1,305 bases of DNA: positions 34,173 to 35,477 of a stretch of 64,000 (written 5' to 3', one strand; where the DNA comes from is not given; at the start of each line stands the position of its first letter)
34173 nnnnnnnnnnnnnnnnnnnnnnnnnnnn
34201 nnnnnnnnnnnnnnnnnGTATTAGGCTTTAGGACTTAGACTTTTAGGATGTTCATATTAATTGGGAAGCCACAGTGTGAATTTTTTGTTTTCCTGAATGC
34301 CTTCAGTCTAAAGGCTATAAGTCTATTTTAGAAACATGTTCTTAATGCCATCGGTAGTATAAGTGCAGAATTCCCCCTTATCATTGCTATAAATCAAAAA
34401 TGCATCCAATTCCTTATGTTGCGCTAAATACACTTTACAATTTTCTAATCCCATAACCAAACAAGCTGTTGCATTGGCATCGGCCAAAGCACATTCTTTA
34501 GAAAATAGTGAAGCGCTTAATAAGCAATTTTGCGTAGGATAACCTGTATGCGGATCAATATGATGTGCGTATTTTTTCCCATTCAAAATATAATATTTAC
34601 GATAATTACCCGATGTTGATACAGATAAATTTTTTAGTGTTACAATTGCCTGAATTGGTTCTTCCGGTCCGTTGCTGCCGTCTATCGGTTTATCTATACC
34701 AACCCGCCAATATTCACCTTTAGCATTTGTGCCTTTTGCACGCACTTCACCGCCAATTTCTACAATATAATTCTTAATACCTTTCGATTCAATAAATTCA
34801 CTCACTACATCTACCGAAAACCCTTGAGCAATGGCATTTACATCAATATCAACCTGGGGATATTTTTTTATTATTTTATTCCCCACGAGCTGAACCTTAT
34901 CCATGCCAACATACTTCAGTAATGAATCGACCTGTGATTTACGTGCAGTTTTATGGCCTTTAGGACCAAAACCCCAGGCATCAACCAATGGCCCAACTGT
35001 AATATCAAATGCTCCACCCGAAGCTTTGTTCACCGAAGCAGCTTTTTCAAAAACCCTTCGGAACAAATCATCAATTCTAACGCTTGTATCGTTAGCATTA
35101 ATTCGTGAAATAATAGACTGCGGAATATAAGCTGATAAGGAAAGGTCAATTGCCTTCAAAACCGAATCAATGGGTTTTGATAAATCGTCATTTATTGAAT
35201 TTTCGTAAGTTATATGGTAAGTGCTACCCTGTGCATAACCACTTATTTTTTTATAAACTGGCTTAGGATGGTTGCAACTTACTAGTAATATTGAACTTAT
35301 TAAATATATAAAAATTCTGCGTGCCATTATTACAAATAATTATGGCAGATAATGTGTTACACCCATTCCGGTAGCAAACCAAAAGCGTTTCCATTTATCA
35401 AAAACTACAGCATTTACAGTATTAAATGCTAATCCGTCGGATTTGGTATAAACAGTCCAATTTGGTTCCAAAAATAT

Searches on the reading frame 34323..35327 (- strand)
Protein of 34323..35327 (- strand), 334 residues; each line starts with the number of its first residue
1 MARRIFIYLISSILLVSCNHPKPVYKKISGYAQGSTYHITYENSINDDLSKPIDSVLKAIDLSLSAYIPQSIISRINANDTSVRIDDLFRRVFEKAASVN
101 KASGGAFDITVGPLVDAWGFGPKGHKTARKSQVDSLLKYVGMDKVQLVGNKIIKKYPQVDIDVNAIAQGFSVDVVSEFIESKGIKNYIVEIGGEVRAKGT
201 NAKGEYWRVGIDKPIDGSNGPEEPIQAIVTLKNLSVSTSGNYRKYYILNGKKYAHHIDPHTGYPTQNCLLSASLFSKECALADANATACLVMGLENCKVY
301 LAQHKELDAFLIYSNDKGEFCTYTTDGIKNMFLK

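Call 35: search_protein_families(library=pfam, proteins=[window:34323-35327:-], max_evalue=0.001)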
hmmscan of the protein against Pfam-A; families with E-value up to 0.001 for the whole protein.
window:34323-35327:- (334 aa): 1 family
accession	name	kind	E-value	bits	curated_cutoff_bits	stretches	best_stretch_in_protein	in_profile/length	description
PF02424.20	ApbE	-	3.4e-79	266.6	25.6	1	34-310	2-265/266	ApbE family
